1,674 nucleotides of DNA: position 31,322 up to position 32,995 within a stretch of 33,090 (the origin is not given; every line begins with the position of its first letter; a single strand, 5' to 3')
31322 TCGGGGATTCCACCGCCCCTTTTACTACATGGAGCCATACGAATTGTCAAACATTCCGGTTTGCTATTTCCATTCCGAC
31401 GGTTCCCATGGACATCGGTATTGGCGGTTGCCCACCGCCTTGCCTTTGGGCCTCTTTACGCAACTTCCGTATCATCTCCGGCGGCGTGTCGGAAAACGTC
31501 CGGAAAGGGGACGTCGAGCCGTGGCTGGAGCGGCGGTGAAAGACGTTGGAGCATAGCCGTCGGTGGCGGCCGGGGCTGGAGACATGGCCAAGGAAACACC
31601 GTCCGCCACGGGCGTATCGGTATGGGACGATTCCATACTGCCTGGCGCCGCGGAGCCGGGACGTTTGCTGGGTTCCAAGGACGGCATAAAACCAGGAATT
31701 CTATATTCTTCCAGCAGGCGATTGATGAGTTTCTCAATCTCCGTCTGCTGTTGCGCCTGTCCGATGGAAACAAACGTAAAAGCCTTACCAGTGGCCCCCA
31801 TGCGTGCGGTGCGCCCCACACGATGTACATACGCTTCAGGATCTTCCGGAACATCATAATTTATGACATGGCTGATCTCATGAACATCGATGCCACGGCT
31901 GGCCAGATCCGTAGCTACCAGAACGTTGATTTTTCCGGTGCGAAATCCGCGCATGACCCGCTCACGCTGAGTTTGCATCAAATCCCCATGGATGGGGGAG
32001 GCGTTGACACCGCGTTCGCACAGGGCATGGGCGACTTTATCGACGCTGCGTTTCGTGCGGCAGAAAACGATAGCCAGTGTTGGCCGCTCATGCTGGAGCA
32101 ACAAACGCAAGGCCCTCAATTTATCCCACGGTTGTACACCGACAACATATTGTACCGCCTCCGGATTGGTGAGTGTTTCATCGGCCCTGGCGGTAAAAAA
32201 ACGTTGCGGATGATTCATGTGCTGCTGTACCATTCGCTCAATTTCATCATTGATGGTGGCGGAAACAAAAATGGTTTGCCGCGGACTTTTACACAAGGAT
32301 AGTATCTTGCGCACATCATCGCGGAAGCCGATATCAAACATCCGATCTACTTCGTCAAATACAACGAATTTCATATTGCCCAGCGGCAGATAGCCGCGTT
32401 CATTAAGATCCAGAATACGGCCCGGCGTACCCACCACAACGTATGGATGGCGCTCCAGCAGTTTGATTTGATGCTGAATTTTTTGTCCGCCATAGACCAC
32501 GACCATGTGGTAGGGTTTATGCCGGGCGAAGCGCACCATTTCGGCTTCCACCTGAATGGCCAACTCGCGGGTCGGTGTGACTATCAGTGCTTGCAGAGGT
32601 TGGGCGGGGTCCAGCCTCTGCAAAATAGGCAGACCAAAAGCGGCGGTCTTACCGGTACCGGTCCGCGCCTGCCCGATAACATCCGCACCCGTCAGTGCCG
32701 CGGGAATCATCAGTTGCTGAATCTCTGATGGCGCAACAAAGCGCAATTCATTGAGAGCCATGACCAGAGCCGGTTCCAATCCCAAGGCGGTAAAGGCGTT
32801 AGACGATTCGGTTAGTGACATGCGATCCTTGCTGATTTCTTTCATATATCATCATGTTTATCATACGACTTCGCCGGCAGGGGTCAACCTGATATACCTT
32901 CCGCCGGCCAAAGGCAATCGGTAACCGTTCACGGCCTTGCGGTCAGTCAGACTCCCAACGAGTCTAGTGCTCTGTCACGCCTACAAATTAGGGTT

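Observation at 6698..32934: A 14-nt motif, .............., recurs at least 11 times, only in intergenic DNA, mostly as facing pairs at spacer edges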

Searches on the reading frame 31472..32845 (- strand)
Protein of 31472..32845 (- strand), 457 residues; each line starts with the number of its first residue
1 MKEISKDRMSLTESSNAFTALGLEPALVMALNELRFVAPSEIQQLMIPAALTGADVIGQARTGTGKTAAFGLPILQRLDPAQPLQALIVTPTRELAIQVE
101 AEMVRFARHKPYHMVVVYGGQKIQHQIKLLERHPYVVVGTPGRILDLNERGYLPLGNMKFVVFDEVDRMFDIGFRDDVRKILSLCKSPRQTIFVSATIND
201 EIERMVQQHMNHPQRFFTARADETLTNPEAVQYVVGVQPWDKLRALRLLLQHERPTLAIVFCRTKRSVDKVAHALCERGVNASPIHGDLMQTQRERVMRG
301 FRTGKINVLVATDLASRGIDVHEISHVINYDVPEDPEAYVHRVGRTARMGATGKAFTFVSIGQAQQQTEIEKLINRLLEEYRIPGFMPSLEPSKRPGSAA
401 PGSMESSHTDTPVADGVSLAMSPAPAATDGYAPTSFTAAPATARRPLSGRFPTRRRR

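Call 46: find_encoding_contigs(protein=window:31472-32845:-, flank=10000, max_places=4)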
Protein window:31472-32845:- (457 aa): no gene with exactly this product is on record in the collection.
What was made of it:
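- Tried and rejected: Look-up of its DEAD-box protein found no record (call 46).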
